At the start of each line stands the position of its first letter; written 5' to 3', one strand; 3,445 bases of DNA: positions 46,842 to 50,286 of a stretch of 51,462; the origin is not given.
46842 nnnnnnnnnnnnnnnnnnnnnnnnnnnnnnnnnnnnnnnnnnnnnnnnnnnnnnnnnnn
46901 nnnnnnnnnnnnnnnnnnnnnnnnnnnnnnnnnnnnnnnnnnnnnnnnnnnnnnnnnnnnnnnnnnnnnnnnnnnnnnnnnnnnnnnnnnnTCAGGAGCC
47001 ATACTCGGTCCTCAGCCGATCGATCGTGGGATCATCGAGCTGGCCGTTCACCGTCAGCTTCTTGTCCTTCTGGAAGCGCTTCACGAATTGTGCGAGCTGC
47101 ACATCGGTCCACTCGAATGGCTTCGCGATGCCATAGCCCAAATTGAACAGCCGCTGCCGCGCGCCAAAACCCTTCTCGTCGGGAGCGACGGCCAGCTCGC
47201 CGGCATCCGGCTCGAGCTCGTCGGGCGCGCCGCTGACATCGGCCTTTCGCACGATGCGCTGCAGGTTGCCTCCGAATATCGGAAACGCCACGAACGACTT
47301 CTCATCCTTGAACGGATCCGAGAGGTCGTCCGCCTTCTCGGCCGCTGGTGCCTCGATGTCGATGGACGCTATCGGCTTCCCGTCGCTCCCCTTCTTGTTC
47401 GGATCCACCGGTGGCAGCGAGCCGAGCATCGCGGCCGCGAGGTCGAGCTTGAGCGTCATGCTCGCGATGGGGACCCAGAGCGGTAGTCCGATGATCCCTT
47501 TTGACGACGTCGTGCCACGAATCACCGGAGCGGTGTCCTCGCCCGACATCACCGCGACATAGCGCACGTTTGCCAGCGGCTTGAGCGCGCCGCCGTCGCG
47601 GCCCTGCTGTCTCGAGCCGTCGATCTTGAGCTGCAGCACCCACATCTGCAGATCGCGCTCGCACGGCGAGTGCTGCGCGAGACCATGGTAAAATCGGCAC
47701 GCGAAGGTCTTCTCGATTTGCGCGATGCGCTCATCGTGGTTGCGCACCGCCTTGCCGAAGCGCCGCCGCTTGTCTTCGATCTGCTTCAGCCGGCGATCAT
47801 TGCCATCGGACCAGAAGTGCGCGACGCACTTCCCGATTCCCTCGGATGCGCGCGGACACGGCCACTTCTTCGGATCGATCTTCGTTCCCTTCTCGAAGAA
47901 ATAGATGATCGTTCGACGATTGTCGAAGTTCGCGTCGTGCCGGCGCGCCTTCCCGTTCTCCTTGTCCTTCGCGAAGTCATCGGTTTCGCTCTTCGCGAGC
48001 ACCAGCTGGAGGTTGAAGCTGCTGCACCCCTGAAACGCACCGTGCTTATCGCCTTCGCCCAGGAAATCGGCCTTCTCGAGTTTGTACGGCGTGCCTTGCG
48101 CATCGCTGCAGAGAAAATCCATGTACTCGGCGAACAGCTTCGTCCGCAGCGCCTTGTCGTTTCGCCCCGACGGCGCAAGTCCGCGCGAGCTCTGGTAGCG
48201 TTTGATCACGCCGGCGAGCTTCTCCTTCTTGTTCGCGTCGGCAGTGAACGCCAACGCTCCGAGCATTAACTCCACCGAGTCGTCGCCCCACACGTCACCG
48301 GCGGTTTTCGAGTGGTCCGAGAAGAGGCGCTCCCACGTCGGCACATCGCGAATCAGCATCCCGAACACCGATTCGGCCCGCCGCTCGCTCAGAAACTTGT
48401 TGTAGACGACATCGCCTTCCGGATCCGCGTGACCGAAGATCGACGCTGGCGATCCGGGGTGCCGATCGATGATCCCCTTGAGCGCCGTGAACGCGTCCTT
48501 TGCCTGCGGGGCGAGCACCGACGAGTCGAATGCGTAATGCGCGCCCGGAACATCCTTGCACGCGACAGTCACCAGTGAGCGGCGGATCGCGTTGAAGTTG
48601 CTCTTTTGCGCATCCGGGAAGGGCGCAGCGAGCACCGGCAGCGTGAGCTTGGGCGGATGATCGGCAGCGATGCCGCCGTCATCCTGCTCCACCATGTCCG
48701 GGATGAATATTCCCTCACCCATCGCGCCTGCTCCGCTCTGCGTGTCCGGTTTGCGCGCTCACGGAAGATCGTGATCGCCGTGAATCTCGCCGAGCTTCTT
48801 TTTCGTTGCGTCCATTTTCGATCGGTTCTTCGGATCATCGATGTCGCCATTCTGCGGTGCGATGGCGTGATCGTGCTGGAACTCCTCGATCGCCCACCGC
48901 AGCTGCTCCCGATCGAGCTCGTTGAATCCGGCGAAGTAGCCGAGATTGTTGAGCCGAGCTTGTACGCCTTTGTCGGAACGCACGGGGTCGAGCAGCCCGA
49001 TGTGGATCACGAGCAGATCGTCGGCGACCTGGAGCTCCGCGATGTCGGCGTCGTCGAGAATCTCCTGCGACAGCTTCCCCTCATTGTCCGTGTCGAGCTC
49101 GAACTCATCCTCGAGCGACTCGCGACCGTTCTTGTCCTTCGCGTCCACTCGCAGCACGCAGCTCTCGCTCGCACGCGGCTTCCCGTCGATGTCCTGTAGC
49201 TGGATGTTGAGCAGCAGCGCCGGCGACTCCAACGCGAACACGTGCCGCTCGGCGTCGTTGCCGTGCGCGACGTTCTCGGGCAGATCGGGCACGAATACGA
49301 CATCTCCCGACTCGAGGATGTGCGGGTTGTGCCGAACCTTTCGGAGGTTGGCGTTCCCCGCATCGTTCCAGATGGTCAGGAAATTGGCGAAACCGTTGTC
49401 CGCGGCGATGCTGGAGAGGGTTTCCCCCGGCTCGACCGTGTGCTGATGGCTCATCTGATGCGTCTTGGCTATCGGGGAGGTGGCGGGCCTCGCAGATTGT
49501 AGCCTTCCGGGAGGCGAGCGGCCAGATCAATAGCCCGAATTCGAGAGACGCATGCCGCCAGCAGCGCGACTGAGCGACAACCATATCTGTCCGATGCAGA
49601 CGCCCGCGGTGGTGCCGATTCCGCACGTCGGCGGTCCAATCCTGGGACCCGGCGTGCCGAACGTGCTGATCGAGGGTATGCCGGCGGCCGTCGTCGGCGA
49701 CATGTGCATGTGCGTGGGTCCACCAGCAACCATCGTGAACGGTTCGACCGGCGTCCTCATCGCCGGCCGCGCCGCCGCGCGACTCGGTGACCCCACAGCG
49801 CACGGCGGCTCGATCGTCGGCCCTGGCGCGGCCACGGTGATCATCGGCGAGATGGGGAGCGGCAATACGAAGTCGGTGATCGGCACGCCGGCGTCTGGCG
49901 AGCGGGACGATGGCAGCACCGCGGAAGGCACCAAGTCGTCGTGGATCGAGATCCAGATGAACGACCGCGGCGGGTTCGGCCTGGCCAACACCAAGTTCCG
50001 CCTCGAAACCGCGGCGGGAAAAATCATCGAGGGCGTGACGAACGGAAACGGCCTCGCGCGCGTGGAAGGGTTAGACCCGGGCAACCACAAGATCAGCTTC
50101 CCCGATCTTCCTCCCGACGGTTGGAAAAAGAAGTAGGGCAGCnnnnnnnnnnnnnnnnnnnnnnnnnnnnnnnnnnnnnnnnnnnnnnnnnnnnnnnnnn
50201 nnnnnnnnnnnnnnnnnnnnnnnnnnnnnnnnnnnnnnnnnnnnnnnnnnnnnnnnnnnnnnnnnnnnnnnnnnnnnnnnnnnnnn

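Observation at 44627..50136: Orphan PAAR island: a PAAR gene divergent from a LysM/PG-binding, OmpA/PG-binding and 791-aa-unknown gene string, with no T6SS/eCIS core nearby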

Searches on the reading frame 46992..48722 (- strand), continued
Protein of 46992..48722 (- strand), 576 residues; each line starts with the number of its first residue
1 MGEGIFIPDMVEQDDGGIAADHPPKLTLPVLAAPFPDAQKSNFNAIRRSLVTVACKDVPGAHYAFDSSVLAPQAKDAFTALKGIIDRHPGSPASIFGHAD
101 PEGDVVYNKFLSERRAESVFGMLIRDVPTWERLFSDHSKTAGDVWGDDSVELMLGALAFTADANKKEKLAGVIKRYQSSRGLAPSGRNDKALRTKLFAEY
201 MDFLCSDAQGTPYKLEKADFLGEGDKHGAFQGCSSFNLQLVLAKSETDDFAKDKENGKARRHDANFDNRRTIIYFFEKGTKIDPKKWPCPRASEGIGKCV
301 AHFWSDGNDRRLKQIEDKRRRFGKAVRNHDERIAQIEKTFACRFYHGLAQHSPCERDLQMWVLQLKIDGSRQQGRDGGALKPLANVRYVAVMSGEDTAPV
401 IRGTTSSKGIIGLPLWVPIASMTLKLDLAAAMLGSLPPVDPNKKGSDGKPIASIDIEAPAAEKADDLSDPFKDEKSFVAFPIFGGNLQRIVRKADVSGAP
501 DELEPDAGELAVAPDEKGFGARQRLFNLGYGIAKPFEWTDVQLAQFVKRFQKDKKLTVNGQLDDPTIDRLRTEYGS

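Call 44: fold_search(model_id=the predicted structure, library=pdb)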
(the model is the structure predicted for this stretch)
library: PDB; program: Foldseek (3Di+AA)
matches with E <= 10: 710; with E <= 0.001: 0
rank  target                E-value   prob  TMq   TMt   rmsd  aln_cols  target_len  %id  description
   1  6top_A                2.1e-03  1.00  0.15  0.51  10.0       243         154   17  Structure of the PorE C-terminal domain, a protein of T9SS from Porphyromonas gingivalis (released 2020-06-17)
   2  6top_B                4.8e-03  1.00  0.15  0.52   9.1       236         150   16  Structure of the PorE C-terminal domain, a protein of T9SS from Porphyromonas gingivalis (released 2020-06-17)
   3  4rha_A                7.1e-03  1.00  0.16  0.65  10.1       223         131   13  Structure of the C-terminal domain of outer-membrane protein OmpA from Salmonella enterica subsp. enterica serovar Typ (released 2014-10-29)
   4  4rha_B                7.5e-03  1.00  0.16  0.64  10.6       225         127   13  Structure of the C-terminal domain of outer-membrane protein OmpA from Salmonella enterica subsp. enterica serovar Typ (released 2014-10-29)
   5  2k1s_MODEL_1_A        1.2e-02  0.96  0.11  0.39  10.7       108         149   20  Solution NMR structure of the folded C-terminal fragment of YiaD from Escherichia coli. Northeast Structural G (released 2008-05-13)
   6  1r1m                  1.5e-02  0.98  0.17  0.56   6.3       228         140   13  Structure of the OmpA-like domain of RmpM from Neisseria meningitidis (released 2004-05-11)
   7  1ttc_A                1.7e-02  1.00  0.09  0.35   3.0        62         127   21  THE X-RAY CRYSTAL STRUCTURE REFINEMENTS OF NORMAL HUMAN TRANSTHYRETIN AND THE AMYLOIDOGENIC VAL30MET VARIANT TO 1.7 AN (released 1993-10-31)
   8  2trh_A                2.0e-02  1.00  0.09  0.35   3.0        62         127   21  TERTIARY STRUCTURES OF THREE AMYLOIDOGENIC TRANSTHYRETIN VARIANTS AND IMPLICATIONS FOR AMYLOID FIBRIL FORMATION (released 1997-04-21)
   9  1tha_B                2.7e-02  0.99  0.09  0.37   3.2        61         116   20  MECHANISM OF MOLECULAR RECOGNITION. STRUCTURAL ASPECTS OF 3,3'-DIIODO-L-THYRONINE BINDING TO HUMAN SERUM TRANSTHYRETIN (released 1994-01-31)
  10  1bze_A                2.7e-02  0.99  0.09  0.34   3.2        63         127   24  TERTIARY STRUCTURES OF THREE AMYLOIDOGENIC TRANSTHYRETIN VARIANTS AND IMPLICATIONS FOR AMYLOID FIBRIL FORMATION (released 1998-11-04)
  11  6jfw_A                2.7e-02  0.98  0.11  0.42   7.8        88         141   24  Crystal structure of PA0833 periplasmic domain from Pseudomonas aeruginosa reveals an unexpected enlarged peptidoglyca (released 2019-03-20)
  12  8jnu_A                2.8e-02  1.00  0.09  0.39   3.0        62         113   21  Crystal structure of V30G mutated human transthyretin (released 2024-04-17)
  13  1bzd_A                2.8e-02  1.00  0.09  0.34   2.9        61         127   21  TERTIARY STRUCTURES OF THREE AMYLOIDOGENIC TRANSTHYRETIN VARIANTS AND IMPLICATIONS FOR AMYLOID FIBRIL FORMATION (released 1998-11-04)
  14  1tta_A                3.3e-02  0.99  0.09  0.35   3.1        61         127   20  THE X-RAY CRYSTAL STRUCTURE REFINEMENTS OF NORMAL HUMAN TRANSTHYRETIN AND THE AMYLOIDOGENIC VAL30MET VARIANT TO 1.7 AN (released 1993-10-31)
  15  1gko_A                3.7e-02  0.99  0.09  0.38   3.0        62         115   22  An Engineered Transthyretin Monomer that is Non-amyloidogenic - Unless Partially Denatured (released 2001-11-28)
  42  5m38_C                9.6e-02  0.90  0.11  0.53   9.7        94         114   24  Structure of the TagL peptidoglycan binding domain from EAEC T6SS (released 2018-02-21)
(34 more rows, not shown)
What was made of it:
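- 46992..48722 (-): OmpA-like/PG_binding_1 protein (576 aa): conserved N-terminal beta-hairpin (aa 10-21), OmpA-like PG-binding domain (about aa 50-130), Cys-rich helical region (about aa 130-350, invariant C233, C289, C299, C342, C354), transthyretin-like sandwich (about aa 360-430), PG_binding_1 (aa 522-570). No signal peptide. Foldseek finds OmpA-like domains (PorE, OmpA, TagL) and transthyretin (call 44).
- On OmpA-like (PF00691) peptidoglycan-binding domain: Foldseek probability is 1.00 to the PorE and OmpA C-domains (call 44).
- Closest known: TagL, TagN, TagP and evolved TssL. Same: The TagL domain (5m38) is among the Foldseek matches (call 44).
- The OmpA-like domain resembles the TagL PG-binding domain among others (call 44).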

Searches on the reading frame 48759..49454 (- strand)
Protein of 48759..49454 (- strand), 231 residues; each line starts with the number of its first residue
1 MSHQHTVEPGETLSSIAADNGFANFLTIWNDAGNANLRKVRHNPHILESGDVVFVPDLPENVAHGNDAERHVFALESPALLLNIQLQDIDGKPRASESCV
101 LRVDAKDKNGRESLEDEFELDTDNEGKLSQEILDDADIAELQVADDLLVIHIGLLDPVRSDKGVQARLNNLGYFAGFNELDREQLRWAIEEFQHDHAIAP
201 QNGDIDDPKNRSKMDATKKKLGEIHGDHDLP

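Call 3: search_protein_families(library=pfam, proteins=[window:48759-49454:-], max_evalue=0.1)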
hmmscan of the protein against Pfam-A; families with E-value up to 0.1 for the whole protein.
window:48759-49454:- (231 aa): 2 families
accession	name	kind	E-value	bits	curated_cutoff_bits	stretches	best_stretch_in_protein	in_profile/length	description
PF01471.23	PG_binding_1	-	0.0002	21.9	23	1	164-203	8-47/57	Putative peptidoglycan binding domain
PF01476.26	LysM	-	0.002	18.5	20.9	1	5-21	1-17/43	LysM domain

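Call 5: search_protein_families(library=ncbifam, proteins=[window:48759-49454:-], max_evalue=0.1)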
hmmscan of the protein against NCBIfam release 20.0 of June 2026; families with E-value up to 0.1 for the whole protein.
window:48759-49454:- (231 aa): 0 families

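Call 58: search_solved_structures(query=A3, max_evalue=1)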
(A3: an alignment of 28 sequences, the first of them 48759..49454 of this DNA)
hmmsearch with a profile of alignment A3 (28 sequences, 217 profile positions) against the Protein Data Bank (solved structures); distinct sequences matched with E-value up to 1: 11.
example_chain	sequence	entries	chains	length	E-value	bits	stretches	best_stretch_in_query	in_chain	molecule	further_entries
4xxt_A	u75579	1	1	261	0.00058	22.6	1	156-213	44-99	Fusion of predicted Zn-dependent amidase/peptidase (Cell wall hydrolase/DD-carboxypeptidas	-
4uz2_A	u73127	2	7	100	0.0032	20.2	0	3-21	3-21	CELL WALL-BINDING ENDOPEPTIDASE-RELATED PROTEIN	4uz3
4lpq_A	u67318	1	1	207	0.005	19.5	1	161-212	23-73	ErfK/YbiS/YcfS/YnhG family protein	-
9g8s_T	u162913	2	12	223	0.022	17.4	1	3-57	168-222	Peptidoglycan-binding LysM protein | gp61 - Tail tube initiator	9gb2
7r1l_A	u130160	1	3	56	0.025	17.3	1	5-62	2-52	Spore coat assembly protein SafA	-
4xcm_A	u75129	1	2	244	0.038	16.7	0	3-21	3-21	Cell wall-binding endopeptidase-related protein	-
1e0g_A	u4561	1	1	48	0.18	14.5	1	3-28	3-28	Membrane-bound lytic murein transglycosylase D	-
4b8v_A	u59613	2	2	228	0.22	14.2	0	4-60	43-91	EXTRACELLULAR PROTEIN 6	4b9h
6tci_A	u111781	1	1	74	0.24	14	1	161-213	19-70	Spore cortex-lytic enzyme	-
8i2e_B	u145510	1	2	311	0.41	13.3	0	2-21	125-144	Probable peptidoglycan endopeptidase LytE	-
2mkx_A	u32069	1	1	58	0.52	12.9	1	3-23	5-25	Autolysin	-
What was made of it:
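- On eCIS or phage LysM tube-initiator or baseplate protein (Afp7/Pvc7/gp53-like): The only similarity to the phage tail-tube initiator (9g8s_T) is the LysM itself (E 0.022, call 58).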

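Call 59: search_protein_families(library=pfam, alignment_id=A3, max_evalue=0.01)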
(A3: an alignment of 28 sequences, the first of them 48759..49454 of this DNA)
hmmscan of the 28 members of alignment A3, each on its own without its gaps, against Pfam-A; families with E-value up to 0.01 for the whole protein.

A. member 1, window:48759-49454:- (231 aa): 2 families
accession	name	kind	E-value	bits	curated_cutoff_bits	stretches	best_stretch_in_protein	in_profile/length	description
PF01471.23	PG_binding_1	-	0.0002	21.9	23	1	164-203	8-47/57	Putative peptidoglycan binding domain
PF01476.26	LysM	-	0.002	18.5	20.9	1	5-21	1-17/43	LysM domain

B. families by the number of members that match (of 28 scanned): 3 families
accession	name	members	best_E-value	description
PF01471.23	PG_binding_1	22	7.8e-12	Putative peptidoglycan binding domain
PF01476.26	LysM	11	5.9e-06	LysM domain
PF17789.7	MG4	1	0.00047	Macroglobulin domain MG4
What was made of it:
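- On eCIS or phage LysM tube-initiator or baseplate protein (Afp7/Pvc7/gp53-like): The C-terminal half is PG_binding_1 (calls 3, 59).
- Checked: They hold at family level, with PG_binding_1 in 22 of 28 members and LysM in 11 of 28 (call 59).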

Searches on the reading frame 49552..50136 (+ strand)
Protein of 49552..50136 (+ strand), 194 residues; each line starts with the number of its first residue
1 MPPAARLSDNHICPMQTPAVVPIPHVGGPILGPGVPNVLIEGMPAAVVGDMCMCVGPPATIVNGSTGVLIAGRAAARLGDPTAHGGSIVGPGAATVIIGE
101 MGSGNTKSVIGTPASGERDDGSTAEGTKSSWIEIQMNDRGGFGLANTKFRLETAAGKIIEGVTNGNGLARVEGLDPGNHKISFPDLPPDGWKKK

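Call 3: search_protein_families(library=pfam, proteins=[window:49552-50136:+], max_evalue=0.1)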
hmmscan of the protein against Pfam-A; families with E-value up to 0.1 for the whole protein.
window:49552-50136:+ (194 aa): 2 families
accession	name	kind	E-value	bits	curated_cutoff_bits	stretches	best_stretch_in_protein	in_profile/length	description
PF05488.18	PAAR_motif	-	1.5e-21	76.8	27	2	24-89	5-69/70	PAAR motif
PF17802.7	SpaA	-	0.067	13.8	23.1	1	138-181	9-56/91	Prealbumin-like fold domain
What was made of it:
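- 49552..50136 (+): PAAR-TTR spike-tip protein (194 aa): PAAR domain about aa 1-100 (49552-49851), Gly/Ser-rich linker, then a C-terminal transthyretin/prealbumin-like beta-sandwich about aa 122-194 (49915-50133). PAAR_motif E 1.5e-21 (call 3).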

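Call 5: search_protein_families(library=ncbifam, proteins=[window:49552-50136:+], max_evalue=0.1)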
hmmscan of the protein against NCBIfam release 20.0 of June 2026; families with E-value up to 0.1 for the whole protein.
window:49552-50136:+ (194 aa): 1 family
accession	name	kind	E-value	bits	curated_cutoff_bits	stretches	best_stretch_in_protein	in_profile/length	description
NF033420.0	T6SS_PAAR_dom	equivalog_domain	7.5e-07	29.2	124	1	59-99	56-94/94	type VI secretion system PAAR protein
